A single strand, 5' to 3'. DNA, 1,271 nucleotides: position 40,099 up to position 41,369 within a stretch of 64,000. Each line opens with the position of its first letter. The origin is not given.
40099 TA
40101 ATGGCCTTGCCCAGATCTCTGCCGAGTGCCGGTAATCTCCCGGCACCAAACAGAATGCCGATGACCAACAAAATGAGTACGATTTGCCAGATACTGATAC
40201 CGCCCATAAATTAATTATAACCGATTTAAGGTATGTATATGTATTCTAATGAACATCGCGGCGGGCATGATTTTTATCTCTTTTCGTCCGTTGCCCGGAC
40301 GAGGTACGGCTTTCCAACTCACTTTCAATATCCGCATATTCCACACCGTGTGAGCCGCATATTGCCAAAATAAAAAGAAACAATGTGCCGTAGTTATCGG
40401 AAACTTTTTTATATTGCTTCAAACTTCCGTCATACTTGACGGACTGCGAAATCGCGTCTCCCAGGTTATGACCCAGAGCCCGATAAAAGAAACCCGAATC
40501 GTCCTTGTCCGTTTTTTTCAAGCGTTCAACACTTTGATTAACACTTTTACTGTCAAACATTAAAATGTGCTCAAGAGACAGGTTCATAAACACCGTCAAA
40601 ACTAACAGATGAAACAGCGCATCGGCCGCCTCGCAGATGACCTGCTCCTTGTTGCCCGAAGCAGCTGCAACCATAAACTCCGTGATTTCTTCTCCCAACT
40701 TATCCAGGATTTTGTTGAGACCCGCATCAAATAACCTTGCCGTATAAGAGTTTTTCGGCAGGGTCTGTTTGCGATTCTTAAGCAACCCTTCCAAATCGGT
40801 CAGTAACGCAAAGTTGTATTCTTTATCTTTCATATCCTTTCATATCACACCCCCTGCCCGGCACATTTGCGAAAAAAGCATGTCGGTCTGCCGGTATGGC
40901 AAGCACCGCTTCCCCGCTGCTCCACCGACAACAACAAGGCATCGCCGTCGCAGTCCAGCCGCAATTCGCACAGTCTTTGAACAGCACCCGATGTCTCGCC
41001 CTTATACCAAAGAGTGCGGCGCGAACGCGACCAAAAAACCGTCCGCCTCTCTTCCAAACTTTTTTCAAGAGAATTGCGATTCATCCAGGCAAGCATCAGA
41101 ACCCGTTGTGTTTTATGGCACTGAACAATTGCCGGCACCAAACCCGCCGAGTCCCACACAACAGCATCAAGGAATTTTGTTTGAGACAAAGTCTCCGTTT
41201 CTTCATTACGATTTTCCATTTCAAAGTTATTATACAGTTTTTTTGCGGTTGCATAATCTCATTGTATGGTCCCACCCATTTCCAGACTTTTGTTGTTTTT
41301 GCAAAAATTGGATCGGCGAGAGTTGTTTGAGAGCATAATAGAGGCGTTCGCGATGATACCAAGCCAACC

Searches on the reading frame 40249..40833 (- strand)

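Call 66: search_protein_families(library=pfam, proteins=[window:40249-40833:-], max_evalue=0.001)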
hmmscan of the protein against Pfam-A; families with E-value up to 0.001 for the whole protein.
window:40249-40833:- (195 aa): 1 family
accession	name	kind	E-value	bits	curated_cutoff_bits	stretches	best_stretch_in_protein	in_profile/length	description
PF01503.22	PRA-PH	-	4.8e-19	69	21.3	1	12-91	2-79/86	Phosphoribosyl-ATP pyrophosphohydrolase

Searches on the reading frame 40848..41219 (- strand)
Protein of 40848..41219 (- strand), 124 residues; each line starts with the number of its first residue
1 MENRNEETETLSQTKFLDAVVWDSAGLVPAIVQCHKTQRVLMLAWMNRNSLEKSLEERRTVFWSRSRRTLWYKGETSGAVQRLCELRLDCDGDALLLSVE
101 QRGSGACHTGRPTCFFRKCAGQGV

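Call 66: search_protein_families(library=pfam, proteins=[window:40848-41219:-], max_evalue=0.001)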
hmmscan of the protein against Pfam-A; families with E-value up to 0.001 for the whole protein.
window:40848-41219:- (124 aa): 1 family
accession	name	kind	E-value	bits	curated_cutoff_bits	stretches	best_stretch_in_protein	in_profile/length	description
PF01502.23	PRA-CH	-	2.6e-33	114.2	27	1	42-116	1-74/74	Phosphoribosyl-AMP cyclohydrolase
